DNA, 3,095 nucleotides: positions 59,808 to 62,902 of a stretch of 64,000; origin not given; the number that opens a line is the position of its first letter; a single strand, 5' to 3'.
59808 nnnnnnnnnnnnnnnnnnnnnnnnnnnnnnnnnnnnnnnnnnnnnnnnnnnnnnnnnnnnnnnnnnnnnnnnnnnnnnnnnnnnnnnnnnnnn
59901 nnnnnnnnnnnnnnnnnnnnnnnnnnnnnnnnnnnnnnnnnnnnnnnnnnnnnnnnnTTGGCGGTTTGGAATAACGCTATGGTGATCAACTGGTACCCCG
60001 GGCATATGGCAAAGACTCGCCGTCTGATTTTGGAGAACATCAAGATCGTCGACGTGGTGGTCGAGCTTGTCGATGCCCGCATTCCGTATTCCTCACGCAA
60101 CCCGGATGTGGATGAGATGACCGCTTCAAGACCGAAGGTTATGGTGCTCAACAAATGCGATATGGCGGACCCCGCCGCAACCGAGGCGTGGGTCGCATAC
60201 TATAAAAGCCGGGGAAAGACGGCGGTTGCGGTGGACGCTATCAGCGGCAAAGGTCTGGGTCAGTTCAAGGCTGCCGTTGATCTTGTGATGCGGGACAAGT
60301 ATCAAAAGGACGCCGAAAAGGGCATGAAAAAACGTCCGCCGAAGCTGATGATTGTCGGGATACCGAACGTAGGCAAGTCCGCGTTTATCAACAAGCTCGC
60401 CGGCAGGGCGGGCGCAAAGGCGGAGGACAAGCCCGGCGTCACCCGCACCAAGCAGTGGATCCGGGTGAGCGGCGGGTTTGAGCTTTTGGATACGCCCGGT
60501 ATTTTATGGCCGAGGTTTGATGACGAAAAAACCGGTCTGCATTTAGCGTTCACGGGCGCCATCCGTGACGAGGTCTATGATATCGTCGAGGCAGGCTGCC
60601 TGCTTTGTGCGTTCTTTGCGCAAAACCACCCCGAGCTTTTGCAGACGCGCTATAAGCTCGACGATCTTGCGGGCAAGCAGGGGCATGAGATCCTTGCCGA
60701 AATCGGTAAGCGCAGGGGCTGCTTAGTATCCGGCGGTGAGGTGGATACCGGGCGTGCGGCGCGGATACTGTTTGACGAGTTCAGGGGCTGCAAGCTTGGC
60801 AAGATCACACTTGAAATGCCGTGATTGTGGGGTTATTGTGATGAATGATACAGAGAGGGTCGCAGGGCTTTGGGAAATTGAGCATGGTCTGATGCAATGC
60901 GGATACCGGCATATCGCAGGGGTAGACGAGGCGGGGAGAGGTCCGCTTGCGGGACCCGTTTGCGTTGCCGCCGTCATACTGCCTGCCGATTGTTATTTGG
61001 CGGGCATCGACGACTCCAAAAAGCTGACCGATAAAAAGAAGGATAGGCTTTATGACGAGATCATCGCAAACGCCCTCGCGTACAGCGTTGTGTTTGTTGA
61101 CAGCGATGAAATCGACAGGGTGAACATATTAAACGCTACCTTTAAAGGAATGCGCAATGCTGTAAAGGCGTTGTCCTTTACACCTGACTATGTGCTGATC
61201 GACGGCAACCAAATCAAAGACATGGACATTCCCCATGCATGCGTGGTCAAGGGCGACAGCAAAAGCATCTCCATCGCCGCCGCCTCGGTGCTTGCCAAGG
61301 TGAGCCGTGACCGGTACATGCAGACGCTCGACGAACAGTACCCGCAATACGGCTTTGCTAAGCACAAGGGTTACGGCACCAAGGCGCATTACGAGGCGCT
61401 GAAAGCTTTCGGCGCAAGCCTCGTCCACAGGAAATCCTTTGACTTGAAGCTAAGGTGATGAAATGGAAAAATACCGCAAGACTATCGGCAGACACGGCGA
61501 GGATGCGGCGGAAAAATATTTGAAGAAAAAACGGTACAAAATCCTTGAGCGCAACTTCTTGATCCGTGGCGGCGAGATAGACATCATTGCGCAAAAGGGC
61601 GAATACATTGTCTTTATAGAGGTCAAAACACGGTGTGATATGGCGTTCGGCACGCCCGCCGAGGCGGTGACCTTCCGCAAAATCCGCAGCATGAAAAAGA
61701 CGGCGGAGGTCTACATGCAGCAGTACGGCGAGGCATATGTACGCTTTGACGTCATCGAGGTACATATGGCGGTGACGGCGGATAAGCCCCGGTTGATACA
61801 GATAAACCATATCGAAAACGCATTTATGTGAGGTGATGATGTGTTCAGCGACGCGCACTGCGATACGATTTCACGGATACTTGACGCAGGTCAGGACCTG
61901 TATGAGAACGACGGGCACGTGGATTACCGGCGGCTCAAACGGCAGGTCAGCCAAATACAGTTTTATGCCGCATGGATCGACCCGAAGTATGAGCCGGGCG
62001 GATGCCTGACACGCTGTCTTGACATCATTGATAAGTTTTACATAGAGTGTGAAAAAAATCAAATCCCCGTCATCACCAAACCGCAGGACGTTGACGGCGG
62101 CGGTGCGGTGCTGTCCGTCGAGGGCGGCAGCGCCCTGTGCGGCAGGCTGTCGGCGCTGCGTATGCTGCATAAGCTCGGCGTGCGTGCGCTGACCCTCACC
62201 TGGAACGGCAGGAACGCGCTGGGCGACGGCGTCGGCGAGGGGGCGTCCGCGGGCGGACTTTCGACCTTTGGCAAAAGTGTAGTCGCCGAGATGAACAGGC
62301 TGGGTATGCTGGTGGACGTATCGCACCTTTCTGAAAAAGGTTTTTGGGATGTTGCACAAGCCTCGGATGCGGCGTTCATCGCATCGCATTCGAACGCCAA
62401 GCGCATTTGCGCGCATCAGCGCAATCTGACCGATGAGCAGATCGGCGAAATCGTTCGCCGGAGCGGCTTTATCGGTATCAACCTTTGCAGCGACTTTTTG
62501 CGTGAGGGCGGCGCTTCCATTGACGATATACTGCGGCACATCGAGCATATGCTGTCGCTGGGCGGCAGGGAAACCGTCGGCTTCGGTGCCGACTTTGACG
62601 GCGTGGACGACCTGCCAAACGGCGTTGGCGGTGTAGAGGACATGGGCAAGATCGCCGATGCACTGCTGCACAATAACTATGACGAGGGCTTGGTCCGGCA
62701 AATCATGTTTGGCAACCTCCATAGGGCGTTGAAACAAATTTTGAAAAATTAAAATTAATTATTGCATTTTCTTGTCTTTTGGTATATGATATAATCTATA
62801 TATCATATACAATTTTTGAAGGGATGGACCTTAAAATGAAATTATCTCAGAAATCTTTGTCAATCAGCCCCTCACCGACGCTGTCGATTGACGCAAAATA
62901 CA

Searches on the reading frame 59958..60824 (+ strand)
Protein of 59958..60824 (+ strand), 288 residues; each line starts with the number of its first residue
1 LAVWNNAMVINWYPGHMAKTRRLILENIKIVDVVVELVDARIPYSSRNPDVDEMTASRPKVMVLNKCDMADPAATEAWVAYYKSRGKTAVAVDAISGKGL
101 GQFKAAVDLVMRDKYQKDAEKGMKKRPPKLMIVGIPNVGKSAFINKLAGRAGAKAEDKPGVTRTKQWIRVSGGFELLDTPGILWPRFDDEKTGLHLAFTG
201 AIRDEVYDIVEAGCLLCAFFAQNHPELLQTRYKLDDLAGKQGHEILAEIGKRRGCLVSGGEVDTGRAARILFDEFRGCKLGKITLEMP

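Call 45: search_protein_families(library=pfam, proteins=[window:59958-60824:+], max_evalue=0.0001)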
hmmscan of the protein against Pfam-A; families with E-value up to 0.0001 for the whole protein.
window:59958-60824:+ (288 aa): 3 families
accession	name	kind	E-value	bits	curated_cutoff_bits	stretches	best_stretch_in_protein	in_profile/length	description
PF01926.29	MMR_HSR1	-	8.8e-19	68.1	21.9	1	130-205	2-78/113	50S ribosome-binding GTPase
PF02421.24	FeoB_N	-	1e-07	32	27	1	130-182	3-57/156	Ferrous iron transport protein B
PF03193.22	RsgA_GTPase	-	9.1e-06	26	30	0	60-182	56-168/174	RsgA GTPase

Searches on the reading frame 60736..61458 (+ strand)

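Call 45: search_protein_families(library=pfam, proteins=[window:60736-61458:+], max_evalue=0.0001)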
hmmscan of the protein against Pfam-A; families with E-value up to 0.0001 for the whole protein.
window:60736-61458:+ (240 aa): 1 family
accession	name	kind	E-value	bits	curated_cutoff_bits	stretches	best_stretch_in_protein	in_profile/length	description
PF01351.25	RNase_HII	-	3.5e-41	141.7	25.8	1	61-236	1-197/199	Ribonuclease HII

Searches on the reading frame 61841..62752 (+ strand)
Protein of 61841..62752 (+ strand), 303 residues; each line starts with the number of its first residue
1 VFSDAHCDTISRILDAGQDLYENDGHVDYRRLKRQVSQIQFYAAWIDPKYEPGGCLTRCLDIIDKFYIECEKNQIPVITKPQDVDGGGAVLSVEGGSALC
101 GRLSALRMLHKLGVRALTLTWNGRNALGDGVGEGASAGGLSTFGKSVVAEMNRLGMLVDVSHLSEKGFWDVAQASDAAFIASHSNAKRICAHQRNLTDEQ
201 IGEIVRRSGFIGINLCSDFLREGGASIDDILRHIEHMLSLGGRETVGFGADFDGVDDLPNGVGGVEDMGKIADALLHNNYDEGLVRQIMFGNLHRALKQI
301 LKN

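Call 45: search_protein_families(library=pfam, proteins=[window:61841-62752:+], max_evalue=0.0001)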
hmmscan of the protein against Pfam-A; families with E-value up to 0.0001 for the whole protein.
window:61841-62752:+ (303 aa): 1 family
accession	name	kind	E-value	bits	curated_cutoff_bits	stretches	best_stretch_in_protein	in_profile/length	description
PF01244.27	Peptidase_M19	-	2.3e-85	287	26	1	3-299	9-319/319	Membrane dipeptidase (Peptidase family M19)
